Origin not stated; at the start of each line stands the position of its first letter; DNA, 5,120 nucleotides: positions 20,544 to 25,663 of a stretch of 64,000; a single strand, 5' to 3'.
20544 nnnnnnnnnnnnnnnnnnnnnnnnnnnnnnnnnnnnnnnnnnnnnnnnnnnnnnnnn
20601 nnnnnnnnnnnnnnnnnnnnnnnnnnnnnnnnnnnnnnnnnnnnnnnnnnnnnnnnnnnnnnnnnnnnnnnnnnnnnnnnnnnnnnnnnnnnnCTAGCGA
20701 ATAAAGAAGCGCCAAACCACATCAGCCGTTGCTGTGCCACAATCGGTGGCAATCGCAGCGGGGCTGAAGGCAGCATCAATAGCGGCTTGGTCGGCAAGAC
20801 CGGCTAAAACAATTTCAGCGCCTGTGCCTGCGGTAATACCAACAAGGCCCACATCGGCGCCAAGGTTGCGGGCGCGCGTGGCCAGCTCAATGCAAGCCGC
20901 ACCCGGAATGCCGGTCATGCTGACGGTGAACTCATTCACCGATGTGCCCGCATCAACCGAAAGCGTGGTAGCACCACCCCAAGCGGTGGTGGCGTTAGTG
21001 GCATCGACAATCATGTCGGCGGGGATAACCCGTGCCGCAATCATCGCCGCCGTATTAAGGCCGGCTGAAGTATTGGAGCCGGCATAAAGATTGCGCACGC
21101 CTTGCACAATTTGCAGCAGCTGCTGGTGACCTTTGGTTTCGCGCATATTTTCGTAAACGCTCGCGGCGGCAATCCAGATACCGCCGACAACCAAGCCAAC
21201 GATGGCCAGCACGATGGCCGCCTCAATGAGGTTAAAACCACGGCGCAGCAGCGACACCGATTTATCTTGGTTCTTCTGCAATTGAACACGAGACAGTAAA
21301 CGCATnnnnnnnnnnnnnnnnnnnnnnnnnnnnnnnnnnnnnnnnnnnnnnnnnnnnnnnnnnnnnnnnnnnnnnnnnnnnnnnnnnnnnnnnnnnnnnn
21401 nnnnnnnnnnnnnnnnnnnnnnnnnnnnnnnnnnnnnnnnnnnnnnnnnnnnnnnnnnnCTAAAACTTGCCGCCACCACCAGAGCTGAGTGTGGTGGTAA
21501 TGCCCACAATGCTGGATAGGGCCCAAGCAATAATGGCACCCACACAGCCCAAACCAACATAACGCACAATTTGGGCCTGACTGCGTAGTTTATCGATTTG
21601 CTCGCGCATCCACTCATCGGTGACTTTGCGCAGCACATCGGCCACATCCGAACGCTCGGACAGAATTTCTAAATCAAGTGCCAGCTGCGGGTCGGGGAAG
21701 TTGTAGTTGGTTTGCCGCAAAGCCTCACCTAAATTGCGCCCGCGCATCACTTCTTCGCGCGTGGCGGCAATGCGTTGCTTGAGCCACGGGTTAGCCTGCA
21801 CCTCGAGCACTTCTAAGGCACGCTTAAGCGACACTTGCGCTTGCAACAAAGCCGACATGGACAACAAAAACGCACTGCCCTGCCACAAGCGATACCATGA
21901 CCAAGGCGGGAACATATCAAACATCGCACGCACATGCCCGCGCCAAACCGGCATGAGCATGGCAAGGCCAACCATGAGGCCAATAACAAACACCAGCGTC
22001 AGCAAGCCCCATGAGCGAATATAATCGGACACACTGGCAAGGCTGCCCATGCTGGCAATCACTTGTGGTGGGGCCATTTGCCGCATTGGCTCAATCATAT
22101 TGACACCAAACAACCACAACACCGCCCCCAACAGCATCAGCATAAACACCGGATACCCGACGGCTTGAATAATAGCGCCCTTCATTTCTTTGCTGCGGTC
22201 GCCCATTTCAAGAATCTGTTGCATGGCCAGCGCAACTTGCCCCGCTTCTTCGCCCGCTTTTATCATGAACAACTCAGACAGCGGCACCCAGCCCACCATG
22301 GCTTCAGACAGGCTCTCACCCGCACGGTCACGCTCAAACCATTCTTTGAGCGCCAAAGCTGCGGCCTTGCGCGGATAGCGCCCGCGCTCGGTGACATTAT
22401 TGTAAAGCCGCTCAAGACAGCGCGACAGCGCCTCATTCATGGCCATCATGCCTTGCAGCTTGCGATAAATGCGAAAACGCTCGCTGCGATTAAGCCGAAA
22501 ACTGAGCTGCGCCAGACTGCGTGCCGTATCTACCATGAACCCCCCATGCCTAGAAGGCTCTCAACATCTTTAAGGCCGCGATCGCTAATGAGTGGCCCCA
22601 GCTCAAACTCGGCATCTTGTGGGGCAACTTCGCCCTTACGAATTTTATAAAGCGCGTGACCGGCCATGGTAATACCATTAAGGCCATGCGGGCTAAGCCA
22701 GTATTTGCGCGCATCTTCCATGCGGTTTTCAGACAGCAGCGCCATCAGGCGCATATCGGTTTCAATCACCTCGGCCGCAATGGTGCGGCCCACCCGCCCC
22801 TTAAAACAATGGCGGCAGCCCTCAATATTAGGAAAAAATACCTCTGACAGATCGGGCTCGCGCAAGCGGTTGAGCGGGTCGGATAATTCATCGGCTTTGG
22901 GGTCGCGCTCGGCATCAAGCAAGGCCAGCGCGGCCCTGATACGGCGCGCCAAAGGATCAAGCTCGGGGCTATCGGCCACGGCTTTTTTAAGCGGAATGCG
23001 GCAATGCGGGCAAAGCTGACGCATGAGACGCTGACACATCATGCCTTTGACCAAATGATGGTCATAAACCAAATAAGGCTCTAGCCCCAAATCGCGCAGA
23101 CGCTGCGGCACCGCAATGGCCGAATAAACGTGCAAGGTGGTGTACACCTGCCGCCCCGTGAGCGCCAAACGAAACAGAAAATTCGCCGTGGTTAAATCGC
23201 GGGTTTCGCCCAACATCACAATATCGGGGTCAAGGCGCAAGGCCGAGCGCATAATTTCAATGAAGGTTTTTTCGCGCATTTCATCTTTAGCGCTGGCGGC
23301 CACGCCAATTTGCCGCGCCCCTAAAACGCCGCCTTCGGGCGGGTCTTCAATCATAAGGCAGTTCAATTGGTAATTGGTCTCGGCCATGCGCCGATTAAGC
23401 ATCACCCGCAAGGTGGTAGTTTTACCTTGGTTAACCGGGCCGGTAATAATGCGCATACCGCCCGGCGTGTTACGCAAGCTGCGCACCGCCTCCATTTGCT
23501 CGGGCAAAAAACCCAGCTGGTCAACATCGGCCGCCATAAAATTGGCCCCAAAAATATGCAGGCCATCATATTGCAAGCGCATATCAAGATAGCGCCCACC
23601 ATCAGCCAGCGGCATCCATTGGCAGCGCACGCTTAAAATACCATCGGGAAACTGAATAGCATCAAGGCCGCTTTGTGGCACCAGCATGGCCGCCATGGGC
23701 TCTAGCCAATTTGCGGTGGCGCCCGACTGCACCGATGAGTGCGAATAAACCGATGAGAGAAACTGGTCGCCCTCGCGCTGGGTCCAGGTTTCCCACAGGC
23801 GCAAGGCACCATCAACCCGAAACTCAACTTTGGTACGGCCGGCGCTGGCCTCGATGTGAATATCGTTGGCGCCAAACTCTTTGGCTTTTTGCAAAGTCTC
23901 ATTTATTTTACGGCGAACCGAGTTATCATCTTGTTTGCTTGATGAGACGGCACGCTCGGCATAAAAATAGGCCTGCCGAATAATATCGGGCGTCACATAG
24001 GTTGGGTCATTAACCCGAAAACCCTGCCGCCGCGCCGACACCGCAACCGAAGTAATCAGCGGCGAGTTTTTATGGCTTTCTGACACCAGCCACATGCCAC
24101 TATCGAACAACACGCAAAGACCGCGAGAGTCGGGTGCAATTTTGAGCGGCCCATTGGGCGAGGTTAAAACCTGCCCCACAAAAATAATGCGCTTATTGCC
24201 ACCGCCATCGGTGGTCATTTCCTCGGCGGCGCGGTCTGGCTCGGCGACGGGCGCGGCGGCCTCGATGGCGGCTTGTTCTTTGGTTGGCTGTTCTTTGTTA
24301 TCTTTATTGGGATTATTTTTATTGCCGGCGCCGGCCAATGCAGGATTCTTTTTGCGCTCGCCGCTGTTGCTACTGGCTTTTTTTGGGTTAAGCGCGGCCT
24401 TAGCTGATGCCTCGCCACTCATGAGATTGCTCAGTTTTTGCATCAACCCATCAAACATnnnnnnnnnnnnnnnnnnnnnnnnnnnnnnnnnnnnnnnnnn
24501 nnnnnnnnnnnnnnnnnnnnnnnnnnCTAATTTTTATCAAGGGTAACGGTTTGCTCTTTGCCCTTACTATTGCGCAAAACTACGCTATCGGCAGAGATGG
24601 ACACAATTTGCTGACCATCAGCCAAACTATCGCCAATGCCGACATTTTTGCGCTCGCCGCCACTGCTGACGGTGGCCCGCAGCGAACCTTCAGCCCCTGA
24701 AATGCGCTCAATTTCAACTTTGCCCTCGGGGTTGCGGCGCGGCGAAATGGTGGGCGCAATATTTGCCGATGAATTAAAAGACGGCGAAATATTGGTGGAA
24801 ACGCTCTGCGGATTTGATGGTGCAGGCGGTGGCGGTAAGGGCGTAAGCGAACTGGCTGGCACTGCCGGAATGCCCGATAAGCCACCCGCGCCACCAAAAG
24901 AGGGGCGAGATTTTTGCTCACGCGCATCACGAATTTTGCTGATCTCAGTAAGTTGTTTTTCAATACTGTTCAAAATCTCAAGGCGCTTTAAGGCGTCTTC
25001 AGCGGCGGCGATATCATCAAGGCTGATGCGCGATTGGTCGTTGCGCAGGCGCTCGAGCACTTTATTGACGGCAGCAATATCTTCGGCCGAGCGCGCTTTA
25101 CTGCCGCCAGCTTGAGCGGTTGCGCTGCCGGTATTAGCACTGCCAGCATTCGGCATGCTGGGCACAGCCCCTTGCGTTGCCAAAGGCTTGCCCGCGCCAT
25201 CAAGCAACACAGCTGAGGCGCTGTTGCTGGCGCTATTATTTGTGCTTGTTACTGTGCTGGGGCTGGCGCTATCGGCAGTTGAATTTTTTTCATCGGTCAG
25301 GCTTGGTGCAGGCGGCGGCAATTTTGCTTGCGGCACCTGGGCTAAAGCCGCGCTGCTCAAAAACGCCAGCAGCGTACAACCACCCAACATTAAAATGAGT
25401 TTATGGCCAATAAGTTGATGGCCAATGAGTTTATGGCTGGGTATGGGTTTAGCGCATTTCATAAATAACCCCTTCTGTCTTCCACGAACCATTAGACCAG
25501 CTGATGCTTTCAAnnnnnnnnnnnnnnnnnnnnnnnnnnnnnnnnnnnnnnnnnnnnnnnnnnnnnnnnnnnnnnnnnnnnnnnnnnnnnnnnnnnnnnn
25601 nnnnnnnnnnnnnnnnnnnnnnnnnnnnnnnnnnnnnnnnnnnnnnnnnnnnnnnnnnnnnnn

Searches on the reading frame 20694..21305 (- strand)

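Call 6: search_protein_families(library=pfam, proteins=[window:20694-21305:-], max_evalue=0.01)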
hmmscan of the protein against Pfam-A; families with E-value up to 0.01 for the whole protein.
window:20694-21305:- (203 aa): 3 families
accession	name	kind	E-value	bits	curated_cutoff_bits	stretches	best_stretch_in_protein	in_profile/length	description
PF08805.16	PilS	-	4.1e-14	53.2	22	1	60-198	8-135/138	PilS N terminal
PF05307.16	Bundlin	-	3e-09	37.7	22.3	1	52-190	5-134/151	Bundlin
PF07963.17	N_methyl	-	0.0058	16.6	21.2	0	21-43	4-26/27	Prokaryotic N-terminal methylation motif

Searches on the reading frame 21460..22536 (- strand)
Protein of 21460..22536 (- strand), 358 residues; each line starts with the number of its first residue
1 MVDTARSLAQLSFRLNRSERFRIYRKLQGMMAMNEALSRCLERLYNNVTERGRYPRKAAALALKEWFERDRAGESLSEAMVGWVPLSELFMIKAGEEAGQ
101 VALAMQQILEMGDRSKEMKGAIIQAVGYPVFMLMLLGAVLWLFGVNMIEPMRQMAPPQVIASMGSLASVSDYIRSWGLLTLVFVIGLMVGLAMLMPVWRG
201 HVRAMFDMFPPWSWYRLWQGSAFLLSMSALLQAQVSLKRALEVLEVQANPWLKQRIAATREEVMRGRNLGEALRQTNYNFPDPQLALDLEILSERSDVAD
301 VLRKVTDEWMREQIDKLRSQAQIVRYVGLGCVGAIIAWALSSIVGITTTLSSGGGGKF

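Call 6: search_protein_families(library=pfam, proteins=[window:21460-22536:-], max_evalue=0.01)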
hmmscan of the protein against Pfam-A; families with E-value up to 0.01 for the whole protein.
window:21460-22536:- (358 aa): 1 family
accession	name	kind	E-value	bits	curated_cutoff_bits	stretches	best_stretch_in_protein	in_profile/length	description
PF00482.28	T2SSF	-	1.6e-23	83.4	25.2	2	223-344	1-123/125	Type II secretion system (T2SS), protein F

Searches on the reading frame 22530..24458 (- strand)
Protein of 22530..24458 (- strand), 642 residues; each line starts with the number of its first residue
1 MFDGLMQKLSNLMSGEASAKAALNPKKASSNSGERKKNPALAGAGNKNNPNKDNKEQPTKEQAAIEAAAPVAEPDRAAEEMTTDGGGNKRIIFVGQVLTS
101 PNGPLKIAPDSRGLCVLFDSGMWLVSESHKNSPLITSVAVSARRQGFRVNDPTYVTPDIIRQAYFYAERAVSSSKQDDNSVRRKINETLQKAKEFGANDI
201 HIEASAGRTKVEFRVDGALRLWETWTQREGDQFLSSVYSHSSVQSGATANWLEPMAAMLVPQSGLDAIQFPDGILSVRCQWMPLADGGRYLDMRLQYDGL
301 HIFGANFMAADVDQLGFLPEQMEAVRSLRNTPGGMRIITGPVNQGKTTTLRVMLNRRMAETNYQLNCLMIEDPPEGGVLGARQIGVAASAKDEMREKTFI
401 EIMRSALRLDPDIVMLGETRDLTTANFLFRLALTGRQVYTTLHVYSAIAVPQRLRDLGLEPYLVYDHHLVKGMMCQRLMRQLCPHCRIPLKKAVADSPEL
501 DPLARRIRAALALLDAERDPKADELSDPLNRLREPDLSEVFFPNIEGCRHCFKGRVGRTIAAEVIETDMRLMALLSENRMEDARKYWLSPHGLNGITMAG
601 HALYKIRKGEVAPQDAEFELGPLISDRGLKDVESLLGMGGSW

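Call 6: search_protein_families(library=pfam, proteins=[window:22530-24458:-], max_evalue=0.01)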
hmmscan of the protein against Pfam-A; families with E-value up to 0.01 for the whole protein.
window:22530-24458:- (642 aa): 1 family
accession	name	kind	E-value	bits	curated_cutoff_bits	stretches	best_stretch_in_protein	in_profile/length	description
PF00437.27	T2SSE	-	2.5e-55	188.1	24.9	1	175-581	2-336/370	Type II/IV secretion system protein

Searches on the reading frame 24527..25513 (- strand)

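Call 6: search_protein_families(library=pfam, proteins=[window:24527-25513:-], max_evalue=0.01)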
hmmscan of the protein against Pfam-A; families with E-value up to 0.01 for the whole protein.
window:24527-25513:- (328 aa): 1 family
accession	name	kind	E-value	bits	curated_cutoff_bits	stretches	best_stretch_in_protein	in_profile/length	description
PF11356.14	T2SSC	-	0.0074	16.6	27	0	282-321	98-137/141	Type II secretion system protein C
